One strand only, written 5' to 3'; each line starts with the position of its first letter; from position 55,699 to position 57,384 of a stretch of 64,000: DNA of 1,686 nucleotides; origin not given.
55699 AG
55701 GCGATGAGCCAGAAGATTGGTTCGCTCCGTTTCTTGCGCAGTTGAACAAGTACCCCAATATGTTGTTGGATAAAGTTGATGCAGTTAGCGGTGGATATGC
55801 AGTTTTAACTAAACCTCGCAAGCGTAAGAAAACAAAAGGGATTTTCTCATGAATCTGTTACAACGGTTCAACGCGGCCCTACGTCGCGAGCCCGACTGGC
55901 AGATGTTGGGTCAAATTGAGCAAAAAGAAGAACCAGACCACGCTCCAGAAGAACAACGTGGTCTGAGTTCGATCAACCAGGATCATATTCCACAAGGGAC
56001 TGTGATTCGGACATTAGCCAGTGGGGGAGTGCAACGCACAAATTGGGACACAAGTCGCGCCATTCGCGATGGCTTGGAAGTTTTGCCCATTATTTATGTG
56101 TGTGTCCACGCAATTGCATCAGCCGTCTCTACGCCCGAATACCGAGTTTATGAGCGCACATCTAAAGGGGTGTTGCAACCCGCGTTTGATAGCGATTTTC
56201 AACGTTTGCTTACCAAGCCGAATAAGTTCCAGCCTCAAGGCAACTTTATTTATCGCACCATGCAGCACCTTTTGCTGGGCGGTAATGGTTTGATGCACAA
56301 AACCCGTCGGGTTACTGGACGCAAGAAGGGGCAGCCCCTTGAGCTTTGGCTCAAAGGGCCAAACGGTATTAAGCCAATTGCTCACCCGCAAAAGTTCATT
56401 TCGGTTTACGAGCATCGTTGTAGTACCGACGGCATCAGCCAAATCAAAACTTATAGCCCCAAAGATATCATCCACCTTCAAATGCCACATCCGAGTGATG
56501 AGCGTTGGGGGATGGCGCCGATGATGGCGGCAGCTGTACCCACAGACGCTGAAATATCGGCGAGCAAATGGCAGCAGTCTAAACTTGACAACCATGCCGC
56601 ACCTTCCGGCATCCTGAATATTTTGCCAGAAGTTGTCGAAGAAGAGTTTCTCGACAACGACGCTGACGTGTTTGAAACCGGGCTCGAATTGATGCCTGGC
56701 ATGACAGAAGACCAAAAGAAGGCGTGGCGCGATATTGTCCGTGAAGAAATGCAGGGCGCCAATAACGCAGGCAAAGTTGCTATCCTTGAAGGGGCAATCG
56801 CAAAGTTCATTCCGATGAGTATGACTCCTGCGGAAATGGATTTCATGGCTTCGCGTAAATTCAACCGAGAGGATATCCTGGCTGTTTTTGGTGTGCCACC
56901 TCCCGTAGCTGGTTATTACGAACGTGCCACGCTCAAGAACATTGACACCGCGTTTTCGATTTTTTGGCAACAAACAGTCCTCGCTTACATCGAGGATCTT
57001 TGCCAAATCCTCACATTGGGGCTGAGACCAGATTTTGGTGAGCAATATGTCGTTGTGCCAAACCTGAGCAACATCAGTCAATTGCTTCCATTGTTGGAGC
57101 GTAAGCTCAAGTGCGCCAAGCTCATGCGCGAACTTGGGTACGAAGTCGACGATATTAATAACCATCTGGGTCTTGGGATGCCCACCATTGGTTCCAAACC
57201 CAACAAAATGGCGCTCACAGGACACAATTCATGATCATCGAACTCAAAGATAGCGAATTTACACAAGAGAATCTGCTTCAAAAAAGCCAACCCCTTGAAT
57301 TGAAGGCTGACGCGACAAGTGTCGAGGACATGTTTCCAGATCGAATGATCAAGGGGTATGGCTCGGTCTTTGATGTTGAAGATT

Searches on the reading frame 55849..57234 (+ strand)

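Call 14: search_protein_families(library=phrogs, proteins=[window:55849-57234:+], max_evalue=0.001)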
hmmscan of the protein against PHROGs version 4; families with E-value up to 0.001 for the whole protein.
window:55849-57234:+ (461 aa): 5 families
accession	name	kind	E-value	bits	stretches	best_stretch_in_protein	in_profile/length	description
phrog_12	-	head and packaging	3.8e-48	166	1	63-403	76-377/646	portal protein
phrog_2662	-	head and packaging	5.3e-42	145.3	1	60-402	44-364/717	portal protein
phrog_5929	-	head and packaging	5.8e-13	49.7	1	282-393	23-133/228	portal protein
phrog_2271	-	head and packaging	1.3e-07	30.8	1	81-388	54-332/859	portal protein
phrog_68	-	head and packaging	0.00022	21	0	319-387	253-323/344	portal protein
